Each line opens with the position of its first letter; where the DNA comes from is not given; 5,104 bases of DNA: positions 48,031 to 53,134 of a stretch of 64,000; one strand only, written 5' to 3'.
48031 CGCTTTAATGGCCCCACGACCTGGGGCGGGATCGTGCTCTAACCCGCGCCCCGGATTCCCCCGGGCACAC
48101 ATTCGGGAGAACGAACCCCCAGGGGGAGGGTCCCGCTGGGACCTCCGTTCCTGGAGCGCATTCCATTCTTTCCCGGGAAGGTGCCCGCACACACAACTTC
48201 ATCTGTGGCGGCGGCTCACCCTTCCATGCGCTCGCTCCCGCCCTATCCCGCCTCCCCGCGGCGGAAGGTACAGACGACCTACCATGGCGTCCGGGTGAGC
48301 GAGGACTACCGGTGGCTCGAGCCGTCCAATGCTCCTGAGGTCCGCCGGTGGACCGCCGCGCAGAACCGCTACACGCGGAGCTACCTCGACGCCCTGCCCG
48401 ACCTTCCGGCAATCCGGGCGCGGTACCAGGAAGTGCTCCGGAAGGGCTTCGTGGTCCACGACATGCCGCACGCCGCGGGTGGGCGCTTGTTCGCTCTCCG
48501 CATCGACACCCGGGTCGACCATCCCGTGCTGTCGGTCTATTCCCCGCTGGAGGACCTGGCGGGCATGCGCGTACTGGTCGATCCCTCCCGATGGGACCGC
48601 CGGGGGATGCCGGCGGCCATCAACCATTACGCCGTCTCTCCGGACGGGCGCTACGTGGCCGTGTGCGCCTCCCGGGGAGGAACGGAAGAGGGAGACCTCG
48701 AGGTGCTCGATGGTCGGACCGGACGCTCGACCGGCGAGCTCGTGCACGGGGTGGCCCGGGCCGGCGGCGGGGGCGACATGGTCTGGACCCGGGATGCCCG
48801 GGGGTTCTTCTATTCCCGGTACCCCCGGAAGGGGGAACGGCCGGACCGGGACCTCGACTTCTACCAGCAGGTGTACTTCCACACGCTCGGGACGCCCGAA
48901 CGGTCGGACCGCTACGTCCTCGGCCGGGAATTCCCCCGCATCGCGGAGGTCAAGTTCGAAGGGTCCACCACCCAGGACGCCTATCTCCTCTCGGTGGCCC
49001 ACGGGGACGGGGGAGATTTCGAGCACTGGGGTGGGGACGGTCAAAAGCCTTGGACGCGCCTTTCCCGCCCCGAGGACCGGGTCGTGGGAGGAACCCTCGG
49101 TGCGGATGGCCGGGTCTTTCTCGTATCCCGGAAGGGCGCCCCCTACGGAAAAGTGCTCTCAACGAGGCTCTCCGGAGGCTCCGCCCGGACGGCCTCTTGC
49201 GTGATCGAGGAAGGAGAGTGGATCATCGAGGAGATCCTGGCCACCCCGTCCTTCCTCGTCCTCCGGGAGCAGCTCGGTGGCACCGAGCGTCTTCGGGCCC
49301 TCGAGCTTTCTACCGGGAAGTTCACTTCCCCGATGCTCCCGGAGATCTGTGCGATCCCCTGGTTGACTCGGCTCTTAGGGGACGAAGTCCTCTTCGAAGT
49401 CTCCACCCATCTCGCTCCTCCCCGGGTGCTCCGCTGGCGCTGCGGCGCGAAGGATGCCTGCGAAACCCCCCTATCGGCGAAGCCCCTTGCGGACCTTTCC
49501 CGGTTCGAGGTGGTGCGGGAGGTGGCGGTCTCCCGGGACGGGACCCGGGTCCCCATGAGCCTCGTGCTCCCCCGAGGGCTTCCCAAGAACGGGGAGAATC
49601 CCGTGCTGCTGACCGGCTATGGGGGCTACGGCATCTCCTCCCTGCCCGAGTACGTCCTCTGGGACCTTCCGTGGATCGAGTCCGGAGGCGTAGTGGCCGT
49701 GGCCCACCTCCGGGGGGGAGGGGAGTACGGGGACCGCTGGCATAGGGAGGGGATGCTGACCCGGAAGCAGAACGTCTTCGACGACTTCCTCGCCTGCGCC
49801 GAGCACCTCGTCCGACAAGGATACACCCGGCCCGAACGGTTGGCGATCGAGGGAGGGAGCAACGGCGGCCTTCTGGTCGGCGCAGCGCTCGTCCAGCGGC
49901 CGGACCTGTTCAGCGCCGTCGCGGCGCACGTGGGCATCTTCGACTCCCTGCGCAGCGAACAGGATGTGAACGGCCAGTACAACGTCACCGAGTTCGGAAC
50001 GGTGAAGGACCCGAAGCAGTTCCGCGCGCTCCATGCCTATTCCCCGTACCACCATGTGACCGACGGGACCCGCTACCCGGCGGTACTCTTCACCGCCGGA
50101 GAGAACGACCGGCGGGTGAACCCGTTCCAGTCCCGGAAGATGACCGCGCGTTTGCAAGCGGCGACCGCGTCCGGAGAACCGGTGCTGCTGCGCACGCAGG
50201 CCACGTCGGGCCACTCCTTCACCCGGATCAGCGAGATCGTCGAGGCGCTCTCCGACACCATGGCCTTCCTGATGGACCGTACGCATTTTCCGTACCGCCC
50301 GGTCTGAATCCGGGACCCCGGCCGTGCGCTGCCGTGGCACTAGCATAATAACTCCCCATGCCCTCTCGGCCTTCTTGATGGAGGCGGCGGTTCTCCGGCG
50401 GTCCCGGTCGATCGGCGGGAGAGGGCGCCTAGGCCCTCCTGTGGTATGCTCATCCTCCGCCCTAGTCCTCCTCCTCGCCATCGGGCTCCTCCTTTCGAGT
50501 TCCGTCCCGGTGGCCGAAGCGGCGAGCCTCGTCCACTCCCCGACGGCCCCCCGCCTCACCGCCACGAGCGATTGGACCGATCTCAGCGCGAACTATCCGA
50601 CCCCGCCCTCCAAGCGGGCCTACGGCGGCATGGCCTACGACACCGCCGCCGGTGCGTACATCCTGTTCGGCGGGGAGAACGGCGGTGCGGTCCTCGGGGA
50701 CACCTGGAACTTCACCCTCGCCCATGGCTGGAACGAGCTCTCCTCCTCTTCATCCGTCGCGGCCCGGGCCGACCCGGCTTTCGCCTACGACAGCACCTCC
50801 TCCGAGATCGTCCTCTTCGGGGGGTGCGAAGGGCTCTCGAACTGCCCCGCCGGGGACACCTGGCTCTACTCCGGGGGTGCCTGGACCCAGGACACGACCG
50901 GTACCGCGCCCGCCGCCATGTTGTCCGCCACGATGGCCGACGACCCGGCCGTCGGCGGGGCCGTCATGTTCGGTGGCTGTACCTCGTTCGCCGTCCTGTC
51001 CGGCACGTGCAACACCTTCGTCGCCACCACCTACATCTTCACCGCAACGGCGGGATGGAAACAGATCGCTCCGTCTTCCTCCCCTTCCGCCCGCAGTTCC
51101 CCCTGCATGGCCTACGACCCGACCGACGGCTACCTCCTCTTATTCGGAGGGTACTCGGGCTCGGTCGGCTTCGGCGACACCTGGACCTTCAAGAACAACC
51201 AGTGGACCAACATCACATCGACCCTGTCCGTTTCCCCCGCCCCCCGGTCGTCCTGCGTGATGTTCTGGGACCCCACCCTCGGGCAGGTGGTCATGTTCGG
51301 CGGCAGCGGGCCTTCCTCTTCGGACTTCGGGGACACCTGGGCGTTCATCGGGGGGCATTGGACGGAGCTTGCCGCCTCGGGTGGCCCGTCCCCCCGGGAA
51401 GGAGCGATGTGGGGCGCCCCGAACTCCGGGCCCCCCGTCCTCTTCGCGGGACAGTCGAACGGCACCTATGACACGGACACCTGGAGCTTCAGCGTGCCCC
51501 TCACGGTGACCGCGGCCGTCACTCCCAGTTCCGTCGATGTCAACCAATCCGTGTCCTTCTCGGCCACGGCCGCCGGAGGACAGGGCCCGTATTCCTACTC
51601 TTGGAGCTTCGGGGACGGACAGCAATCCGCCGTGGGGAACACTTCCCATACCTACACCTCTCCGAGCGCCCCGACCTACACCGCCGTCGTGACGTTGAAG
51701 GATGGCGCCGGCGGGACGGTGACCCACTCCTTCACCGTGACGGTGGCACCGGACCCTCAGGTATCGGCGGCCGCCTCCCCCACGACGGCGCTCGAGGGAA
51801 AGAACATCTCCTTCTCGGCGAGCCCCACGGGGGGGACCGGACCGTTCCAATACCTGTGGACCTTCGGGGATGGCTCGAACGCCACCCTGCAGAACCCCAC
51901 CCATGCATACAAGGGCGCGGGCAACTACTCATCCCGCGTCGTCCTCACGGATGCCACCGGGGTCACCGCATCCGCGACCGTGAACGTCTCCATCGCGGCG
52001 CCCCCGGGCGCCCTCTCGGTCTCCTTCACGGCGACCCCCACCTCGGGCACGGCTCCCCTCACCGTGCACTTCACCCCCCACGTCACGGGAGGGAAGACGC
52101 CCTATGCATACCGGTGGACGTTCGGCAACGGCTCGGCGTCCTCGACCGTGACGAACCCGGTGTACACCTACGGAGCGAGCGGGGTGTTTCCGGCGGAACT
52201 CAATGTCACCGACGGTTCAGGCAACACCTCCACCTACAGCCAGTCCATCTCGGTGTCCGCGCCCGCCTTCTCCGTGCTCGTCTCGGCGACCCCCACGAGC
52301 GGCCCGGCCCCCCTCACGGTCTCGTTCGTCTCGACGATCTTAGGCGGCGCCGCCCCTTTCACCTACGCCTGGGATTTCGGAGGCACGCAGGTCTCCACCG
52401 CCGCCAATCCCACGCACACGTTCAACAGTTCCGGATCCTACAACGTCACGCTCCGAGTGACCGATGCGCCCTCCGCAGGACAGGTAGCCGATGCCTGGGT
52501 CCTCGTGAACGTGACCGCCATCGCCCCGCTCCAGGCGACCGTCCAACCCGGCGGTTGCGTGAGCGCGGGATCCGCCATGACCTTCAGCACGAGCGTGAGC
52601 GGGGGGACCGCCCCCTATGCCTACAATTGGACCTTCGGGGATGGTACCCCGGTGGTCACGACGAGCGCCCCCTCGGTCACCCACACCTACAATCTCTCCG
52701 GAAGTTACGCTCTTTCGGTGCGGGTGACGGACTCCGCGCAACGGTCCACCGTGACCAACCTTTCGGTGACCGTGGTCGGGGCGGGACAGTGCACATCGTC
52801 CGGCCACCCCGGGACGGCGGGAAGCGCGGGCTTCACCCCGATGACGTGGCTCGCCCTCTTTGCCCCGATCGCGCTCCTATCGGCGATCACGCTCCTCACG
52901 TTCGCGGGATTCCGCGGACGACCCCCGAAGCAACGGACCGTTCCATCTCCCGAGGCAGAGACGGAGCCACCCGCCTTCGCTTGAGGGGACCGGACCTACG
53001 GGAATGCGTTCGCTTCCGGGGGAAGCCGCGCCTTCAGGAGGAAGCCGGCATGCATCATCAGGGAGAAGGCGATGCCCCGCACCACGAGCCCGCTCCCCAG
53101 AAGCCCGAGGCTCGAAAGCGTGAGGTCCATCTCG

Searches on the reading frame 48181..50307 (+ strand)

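Call 74: search_protein_families(library=pfam, proteins=[window:48181-50307:+], max_evalue=0.00001)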
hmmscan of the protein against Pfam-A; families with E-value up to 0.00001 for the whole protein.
window:48181-50307:+ (708 aa): 2 families
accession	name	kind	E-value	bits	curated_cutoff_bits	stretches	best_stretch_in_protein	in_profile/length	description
PF00326.27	Peptidase_S9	-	1.7e-51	175.2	22.6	1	494-698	5-207/213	Prolyl oligopeptidase family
PF02897.21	Peptidase_S9_N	-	8.5e-44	150.4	24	1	28-381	7-360/414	Prolyl oligopeptidase, N-terminal beta-propeller domain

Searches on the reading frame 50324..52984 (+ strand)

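Call 74: search_protein_families(library=pfam, proteins=[window:50324-52984:+], max_evalue=0.00001)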
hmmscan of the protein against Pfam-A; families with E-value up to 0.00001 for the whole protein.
window:50324-52984:+ (886 aa): 8 families
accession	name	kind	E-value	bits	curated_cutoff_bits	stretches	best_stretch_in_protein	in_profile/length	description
PF18911.6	PKD_4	-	2.4e-60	201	27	5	477-556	3-84/85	PKD domain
PF00801.26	PKD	-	8.7e-45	151.1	23.5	5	738-810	2-74/80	PKD domain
PF24681.1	Kelch_KLHDC2_KLHL20_DRC7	-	1.3e-26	93.7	50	3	213-392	11-187/221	KLHDC2/KLHL20/DRC7 Kelch-repeats domain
PF13927.12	Ig_3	-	5e-15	56.2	30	0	478-542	2-62/78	Immunoglobulin domain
PF13415.12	Kelch_3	-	4.2e-09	36.8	22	0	269-311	2-43/48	Galactose oxidase, central domain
PF13573.12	SprB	-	2.3e-08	33.9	28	0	413-431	18-36/37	SprB repeat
PF22352.2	K319L-like_PKD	-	4.3e-06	27.1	27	0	765-817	29-84/84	K319L-like, PKD domain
PF13418.12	Kelch_4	-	4.8e-06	26.9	21.6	0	268-299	12-45/49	Galactose oxidase, central domain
